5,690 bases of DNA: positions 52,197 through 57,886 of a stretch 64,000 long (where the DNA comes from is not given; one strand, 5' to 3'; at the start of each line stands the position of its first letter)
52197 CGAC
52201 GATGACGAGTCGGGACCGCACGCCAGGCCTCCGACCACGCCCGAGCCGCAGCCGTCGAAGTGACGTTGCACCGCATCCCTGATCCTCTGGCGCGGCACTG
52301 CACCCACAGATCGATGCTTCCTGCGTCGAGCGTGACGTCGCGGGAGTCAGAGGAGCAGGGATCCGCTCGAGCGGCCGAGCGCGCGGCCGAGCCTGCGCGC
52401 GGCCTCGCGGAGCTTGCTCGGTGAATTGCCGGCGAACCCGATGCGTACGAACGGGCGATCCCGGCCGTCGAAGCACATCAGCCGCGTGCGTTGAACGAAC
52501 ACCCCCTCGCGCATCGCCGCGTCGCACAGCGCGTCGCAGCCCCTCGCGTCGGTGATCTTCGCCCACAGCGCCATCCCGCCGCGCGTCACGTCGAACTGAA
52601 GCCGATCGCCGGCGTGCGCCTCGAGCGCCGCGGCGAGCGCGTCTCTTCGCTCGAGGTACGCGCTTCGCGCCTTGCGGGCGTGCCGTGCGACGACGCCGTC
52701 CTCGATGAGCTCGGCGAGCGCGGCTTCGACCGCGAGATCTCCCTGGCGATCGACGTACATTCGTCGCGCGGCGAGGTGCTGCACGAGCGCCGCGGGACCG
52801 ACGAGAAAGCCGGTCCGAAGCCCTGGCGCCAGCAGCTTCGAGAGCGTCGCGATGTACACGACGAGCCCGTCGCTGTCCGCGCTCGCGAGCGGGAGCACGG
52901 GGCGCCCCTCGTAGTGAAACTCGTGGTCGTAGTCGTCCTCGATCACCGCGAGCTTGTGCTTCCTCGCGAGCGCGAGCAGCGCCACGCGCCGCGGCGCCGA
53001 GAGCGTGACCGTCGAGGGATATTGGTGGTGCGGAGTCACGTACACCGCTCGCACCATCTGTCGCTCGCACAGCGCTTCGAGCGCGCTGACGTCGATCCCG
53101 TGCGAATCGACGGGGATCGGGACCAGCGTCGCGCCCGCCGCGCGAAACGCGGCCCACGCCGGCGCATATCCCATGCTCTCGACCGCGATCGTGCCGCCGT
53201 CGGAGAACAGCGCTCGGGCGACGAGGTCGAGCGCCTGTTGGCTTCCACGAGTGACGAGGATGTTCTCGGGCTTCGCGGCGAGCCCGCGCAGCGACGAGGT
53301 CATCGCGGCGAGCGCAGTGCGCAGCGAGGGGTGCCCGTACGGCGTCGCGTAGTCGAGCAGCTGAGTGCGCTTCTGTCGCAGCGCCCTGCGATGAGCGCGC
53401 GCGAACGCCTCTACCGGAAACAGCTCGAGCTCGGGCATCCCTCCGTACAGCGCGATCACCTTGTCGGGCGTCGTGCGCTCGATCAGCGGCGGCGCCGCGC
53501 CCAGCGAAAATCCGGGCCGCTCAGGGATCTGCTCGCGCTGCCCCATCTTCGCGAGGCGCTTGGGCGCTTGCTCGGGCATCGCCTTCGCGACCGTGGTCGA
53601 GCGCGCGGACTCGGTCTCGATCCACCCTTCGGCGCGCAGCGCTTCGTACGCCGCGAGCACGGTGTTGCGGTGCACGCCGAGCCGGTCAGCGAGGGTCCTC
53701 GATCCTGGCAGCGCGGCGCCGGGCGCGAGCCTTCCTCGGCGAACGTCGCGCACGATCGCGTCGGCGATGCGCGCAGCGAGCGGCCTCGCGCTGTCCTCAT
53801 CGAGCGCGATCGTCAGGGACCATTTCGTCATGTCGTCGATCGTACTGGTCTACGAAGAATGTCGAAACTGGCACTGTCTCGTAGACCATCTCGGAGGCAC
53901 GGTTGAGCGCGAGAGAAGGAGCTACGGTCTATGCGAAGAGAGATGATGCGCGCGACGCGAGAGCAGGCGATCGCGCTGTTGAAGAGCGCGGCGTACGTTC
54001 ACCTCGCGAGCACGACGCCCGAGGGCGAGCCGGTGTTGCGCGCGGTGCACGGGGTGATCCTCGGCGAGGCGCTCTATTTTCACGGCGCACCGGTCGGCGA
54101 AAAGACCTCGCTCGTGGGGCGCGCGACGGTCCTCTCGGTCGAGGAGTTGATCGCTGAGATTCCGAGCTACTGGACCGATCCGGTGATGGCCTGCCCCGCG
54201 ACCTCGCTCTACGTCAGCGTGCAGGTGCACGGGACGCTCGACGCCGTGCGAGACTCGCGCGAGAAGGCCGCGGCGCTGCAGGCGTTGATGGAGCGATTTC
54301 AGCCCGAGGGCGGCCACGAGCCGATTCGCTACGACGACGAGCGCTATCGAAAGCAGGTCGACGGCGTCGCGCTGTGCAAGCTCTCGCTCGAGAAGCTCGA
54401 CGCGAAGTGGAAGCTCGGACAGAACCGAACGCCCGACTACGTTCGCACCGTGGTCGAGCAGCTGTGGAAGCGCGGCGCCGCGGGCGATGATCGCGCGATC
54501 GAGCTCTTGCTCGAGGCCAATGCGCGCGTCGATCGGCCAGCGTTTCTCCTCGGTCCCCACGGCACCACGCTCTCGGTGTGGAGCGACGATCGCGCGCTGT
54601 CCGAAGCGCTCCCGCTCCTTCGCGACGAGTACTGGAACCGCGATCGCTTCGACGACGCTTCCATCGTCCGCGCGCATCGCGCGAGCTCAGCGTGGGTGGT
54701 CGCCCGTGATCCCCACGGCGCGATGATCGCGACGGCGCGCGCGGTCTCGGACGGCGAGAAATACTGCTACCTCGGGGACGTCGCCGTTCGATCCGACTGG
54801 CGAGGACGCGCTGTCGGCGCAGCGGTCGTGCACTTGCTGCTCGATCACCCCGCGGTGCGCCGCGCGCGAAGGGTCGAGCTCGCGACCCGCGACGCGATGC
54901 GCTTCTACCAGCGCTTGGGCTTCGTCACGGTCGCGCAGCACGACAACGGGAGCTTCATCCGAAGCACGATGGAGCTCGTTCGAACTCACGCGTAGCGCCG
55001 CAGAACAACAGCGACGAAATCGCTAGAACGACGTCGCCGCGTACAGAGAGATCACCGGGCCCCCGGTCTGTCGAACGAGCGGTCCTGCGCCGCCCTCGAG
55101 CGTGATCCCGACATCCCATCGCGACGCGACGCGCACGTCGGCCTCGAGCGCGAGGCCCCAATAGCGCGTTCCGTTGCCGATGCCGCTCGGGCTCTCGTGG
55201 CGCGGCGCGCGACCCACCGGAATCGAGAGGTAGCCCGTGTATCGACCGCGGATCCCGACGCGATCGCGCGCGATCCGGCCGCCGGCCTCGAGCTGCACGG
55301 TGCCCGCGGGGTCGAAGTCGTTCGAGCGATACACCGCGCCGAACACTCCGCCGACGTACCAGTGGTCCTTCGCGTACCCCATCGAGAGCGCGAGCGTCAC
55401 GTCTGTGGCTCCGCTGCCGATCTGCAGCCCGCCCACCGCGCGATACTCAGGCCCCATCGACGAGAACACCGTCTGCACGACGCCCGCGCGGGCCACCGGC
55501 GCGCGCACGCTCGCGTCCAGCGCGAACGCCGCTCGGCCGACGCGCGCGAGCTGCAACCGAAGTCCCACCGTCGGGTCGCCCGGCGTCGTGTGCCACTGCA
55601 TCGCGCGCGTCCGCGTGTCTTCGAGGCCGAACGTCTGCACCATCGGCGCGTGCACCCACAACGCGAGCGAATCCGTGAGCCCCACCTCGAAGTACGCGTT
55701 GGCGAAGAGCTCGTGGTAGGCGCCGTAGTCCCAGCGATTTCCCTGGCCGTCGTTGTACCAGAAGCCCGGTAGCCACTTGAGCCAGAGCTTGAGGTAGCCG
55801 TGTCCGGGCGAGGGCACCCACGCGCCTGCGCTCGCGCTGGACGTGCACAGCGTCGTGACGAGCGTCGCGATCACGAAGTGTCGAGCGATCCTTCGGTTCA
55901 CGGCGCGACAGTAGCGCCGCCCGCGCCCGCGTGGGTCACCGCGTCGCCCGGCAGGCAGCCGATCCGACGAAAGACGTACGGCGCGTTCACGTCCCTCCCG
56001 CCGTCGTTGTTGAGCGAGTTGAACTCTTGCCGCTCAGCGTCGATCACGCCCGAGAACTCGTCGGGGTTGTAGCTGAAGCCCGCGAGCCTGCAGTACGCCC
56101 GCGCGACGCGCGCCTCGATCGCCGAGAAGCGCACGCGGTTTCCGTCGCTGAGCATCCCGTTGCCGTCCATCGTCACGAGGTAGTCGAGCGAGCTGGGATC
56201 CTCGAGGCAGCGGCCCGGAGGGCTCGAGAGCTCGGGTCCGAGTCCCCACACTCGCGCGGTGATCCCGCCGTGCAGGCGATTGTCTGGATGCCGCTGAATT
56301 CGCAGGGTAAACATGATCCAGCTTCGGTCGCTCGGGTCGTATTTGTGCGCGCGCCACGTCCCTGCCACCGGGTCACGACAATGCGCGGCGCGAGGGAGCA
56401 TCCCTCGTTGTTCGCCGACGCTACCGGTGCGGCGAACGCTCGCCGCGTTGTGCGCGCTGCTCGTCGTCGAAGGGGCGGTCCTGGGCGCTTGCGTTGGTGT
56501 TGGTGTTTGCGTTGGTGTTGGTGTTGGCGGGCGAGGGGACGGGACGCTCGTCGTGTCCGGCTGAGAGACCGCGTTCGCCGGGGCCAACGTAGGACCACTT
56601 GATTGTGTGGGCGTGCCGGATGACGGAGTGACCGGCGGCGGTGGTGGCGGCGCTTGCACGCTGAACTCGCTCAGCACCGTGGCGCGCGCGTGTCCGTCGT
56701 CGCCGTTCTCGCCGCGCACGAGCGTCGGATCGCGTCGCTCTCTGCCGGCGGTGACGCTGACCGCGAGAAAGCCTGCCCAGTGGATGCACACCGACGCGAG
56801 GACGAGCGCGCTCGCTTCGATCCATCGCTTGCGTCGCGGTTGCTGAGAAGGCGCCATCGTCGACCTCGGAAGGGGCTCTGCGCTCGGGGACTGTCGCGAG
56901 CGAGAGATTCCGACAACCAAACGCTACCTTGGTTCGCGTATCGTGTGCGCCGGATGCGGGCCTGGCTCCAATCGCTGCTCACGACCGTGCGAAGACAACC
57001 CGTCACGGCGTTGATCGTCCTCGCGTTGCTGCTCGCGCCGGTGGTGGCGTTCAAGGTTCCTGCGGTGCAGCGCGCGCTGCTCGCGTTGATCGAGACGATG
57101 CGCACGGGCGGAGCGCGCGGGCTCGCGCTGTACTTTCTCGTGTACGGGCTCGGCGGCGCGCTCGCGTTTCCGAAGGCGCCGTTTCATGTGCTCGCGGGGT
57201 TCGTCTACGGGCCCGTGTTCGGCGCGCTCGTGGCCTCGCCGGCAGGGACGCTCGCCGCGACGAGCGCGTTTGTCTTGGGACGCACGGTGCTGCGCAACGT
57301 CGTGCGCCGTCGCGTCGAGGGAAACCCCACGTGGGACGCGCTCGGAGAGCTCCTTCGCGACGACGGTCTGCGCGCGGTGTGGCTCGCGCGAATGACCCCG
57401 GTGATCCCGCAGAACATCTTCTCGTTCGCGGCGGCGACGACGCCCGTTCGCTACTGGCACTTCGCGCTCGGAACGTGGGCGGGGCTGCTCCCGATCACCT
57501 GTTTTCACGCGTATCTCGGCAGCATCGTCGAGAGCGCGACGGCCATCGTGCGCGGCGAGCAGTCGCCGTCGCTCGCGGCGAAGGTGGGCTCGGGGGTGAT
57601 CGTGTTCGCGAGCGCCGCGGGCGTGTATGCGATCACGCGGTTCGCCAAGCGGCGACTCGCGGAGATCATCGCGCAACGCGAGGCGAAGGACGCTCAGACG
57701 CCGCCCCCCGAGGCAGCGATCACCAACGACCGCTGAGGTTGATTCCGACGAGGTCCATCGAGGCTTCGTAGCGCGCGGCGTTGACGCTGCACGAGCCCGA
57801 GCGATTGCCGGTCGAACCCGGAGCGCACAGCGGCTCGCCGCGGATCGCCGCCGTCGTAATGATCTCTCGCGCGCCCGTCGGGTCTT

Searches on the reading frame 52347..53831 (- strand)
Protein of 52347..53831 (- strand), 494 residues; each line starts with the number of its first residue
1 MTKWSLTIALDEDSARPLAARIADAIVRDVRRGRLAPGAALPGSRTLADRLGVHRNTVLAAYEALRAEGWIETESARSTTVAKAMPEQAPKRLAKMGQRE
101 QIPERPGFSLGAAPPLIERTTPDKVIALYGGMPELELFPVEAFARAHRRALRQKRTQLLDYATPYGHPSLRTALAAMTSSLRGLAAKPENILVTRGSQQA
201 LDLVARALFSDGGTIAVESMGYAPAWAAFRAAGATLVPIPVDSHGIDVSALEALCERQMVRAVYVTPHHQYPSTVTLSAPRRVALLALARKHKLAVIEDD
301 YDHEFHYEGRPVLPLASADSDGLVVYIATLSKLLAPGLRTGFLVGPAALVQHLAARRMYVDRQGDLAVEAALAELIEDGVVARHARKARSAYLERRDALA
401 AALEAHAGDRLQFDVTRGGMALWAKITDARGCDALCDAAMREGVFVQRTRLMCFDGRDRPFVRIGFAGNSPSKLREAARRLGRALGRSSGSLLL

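Call 54: search_protein_families(library=pfam, proteins=[window:52347-53831:-], max_evalue=0.001)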
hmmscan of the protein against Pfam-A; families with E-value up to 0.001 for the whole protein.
window:52347-53831:- (494 aa): 4 families
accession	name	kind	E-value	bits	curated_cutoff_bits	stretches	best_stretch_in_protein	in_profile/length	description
PF00155.27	Aminotran_1_2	-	6.9e-32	111.4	19.7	1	139-481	18-361/361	Aminotransferase class I and II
PF00392.27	GntR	-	6.5e-14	51.8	27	1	19-81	2-64/64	Bacterial regulatory proteins, gntR family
PF13545.12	HTH_Crp_2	-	9.9e-05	22.7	27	0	41-75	21-56/70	Crp-like helix-turn-helix domain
PF00266.25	Aminotran_5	-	0.0008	18.9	21.5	0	186-266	58-146/371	Aminotransferase class-V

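Call 55: find_homologous_proteins(query=window:52347-53831:-, max_evalue=1e-100)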
Query window:52347-53831:- (494 aa): 3641 proteins with E <= 1e-100 among 8000 candidates; the best 120 are listed.
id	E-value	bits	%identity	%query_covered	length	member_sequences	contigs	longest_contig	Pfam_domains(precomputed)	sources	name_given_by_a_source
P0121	1.7e-293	992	93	98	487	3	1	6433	PF00155.28,PF00392.28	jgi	jgi:GntR family transcriptional regulator/MocR family aminotransferase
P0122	2.9e-238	810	78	96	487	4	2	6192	PF00155.28,PF00392.28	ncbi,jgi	jgi:GntR family transcriptional regulator/MocR family aminotransferase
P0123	1.1e-214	732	70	98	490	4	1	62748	PF00155.28,PF00392.28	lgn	-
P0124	2.8e-214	730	68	98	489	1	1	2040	PF00155.28,PF00392.28,PF13545.13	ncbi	-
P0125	8.9e-211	719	70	97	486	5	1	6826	PF00155.28,PF00392.28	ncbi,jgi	jgi:GntR family transcriptional regulator/MocR family aminotransferase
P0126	5.5e-200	683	65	96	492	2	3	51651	PF00155.28,PF00392.28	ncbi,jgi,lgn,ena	jgi:GntR family transcriptional regulator/MocR family aminotransferase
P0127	2.6e-195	668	65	97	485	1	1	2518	PF00155.28,PF00392.28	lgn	-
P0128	2.9e-194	664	65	97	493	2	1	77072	PF00155.28,PF00392.28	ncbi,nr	ncbi:MAG: PLP-dependent aminotransferase family protein [Myxococcales bacterium]|nr:PLP-dependent am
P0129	2.0e-193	662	65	98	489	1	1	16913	PF00155.28,PF00392.28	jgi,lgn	jgi:GntR family transcriptional regulator/MocR family aminotransferase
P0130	7.8e-192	656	64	98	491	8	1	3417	PF00155.28,PF00392.28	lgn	-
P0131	2.0e-184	632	65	94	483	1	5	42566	PF00155.28,PF00392.28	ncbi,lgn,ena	-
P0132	2.1e-184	632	63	95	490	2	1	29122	PF00155.28,PF12897.14,PF00392.28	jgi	jgi:GntR family transcriptional regulator/MocR family aminotransferase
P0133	1.8e-178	612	59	98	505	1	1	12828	PF00155.28,PF00392.28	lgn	-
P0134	3.0e-174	598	58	98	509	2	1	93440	PF00155.28,PF00392.28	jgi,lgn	jgi:GntR family transcriptional regulator/MocR family aminotransferase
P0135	2.6e-173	595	61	93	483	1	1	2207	PF00155.28,PF00392.28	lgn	-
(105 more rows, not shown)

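Call 56: find_encoding_contigs(protein=P0121, flank=6000, max_places=2)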
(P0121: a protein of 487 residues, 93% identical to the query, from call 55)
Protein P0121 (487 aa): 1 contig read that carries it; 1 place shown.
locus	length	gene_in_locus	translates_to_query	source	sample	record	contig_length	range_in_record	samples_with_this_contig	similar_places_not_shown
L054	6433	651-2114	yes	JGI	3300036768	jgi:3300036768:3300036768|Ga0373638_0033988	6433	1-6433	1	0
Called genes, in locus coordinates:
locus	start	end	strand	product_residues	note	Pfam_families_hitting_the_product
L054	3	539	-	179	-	?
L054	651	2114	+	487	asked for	PF00392:GntR, PF00155:Aminotran_1_2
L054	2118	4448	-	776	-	PF03176:MMPL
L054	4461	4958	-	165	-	-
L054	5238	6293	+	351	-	PF00512:HisKA, PF02518:HATPase_c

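Call 57: find_encoding_contigs(protein=P0122, flank=6000, max_places=2)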
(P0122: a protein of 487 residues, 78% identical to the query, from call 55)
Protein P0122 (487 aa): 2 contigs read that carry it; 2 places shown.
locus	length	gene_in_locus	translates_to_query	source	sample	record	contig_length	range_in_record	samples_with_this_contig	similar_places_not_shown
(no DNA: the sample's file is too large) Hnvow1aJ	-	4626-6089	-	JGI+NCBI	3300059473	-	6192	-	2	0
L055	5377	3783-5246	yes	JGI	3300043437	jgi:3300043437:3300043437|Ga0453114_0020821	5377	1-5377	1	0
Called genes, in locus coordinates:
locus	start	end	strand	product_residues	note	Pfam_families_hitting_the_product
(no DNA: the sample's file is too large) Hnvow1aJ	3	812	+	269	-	?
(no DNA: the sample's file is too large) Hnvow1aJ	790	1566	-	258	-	PF09335:VTT_dom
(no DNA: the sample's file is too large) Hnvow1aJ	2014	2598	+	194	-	-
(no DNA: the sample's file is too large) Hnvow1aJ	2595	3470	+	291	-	-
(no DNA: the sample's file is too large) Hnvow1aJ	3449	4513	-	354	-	PF12900:Pyridox_ox_2, PF00583:Acetyltransf_1, PF13673:Acetyltransf_10, PF13508:Acetyltransf_7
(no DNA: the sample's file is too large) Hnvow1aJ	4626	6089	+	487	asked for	PF00392:GntR, PF00155:Aminotran_1_2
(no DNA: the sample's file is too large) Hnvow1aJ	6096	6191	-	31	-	?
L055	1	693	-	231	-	?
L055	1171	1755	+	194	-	-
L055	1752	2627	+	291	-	-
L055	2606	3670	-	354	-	PF12900:Pyridox_ox_2, PF00583:Acetyltransf_1, PF13673:Acetyltransf_10, PF13508:Acetyltransf_7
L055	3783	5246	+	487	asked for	PF00392:GntR, PF00155:Aminotran_1_2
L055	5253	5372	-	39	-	-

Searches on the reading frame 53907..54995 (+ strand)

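Call 54: search_protein_families(library=pfam, proteins=[window:53907-54995:+], max_evalue=0.001)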
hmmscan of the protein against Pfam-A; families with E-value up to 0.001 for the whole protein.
window:53907-54995:+ (362 aa): 5 families
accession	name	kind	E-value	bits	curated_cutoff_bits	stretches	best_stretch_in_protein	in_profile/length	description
PF12900.13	Pyridox_ox_2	-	5.4e-21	75.5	27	1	18-165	2-137/140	Pyridoxamine 5'-phosphate oxidase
PF00583.31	Acetyltransf_1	-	6.5e-12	46.2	20.7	1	241-339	14-116/116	Acetyltransferase (GNAT) family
PF13508.13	Acetyltransf_7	-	7.8e-10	39.4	27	1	261-340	4-83/84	Acetyltransferase (GNAT) domain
PF04299.18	FMN_bind_2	-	2.7e-05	24.3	22.4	1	19-157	13-162/168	Putative FMN-binding domain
PF13673.13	Acetyltransf_10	-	7.5e-05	23.2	23.6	1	267-352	36-120/128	Acetyltransferase (GNAT) domain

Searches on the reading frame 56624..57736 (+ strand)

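Call 62: search_protein_families(library=pfam, proteins=[window:56624-57736:+], max_evalue=0.0001)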
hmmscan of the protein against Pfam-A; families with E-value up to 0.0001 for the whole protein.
window:56624-57736:+ (370 aa): 1 family
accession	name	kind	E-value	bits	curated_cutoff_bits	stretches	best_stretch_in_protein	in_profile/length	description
PF09335.16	VTT_dom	-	2.5e-21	76.8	33.9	1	182-300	1-122/123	VTT domain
